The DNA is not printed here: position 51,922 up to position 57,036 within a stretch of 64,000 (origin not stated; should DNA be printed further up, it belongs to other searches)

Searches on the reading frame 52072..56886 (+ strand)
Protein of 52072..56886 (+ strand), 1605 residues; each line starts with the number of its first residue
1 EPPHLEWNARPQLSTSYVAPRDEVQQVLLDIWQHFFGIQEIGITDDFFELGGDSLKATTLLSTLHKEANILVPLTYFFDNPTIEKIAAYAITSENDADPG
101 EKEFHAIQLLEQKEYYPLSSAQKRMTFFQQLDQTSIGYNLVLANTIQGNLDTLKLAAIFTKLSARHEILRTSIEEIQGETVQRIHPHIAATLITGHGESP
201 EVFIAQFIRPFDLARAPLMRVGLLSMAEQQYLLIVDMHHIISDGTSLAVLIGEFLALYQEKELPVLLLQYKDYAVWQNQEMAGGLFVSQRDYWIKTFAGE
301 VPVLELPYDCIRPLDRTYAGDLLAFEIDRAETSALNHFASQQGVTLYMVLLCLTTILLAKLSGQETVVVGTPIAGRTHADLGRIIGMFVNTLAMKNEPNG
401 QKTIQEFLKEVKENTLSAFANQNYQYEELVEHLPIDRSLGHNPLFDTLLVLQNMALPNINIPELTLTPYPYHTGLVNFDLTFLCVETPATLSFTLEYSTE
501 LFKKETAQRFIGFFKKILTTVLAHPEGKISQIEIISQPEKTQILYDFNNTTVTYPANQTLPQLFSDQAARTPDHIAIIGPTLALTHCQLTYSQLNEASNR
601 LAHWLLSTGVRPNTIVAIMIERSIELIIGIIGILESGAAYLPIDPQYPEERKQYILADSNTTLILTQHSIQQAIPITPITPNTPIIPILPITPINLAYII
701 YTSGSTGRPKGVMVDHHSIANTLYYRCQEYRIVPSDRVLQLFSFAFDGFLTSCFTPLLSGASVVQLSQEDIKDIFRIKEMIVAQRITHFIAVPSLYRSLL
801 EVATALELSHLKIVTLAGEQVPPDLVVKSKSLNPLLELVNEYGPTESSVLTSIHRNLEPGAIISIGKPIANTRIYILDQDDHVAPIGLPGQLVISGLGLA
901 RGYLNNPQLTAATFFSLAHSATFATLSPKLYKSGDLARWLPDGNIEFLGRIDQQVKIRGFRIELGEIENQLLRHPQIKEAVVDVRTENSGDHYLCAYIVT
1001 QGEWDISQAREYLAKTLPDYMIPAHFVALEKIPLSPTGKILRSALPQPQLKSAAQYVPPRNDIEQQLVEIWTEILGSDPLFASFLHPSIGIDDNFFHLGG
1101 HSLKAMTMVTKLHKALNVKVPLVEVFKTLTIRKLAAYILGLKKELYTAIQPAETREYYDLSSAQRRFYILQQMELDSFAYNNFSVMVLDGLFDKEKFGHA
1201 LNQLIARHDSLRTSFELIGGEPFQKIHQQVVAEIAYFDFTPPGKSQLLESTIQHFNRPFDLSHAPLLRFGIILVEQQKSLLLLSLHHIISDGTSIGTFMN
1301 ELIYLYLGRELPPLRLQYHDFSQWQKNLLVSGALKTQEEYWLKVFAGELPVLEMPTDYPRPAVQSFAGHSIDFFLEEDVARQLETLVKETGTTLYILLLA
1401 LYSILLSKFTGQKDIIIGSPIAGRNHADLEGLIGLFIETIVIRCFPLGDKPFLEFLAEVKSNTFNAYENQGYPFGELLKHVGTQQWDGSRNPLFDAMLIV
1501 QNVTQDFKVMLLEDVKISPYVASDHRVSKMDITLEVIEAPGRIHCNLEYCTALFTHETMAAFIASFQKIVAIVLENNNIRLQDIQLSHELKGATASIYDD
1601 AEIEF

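Call 86: search_protein_families(library=pfam, proteins=[window:52072-56886:+], max_evalue=0.00001)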
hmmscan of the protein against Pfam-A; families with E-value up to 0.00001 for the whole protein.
window:52072-56886:+ (1605 aa): 4 families
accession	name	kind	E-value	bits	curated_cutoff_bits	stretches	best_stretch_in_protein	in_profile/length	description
PF00668.25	Condensation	-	5.6e-225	747.7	30.6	2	113-544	2-456/456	Condensation domain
PF00501.34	AMP-binding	-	7.4e-79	265.7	29.9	1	564-904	1-384/384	AMP-binding enzyme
PF00550.31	PP-binding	-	9.7e-29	99.9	20.8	2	26-89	1-66/67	Phosphopantetheine attachment site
PF13193.12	AMP-binding_C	-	3.9e-10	40.9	24.5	1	966-1039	1-76/76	AMP-binding enzyme C-terminal domain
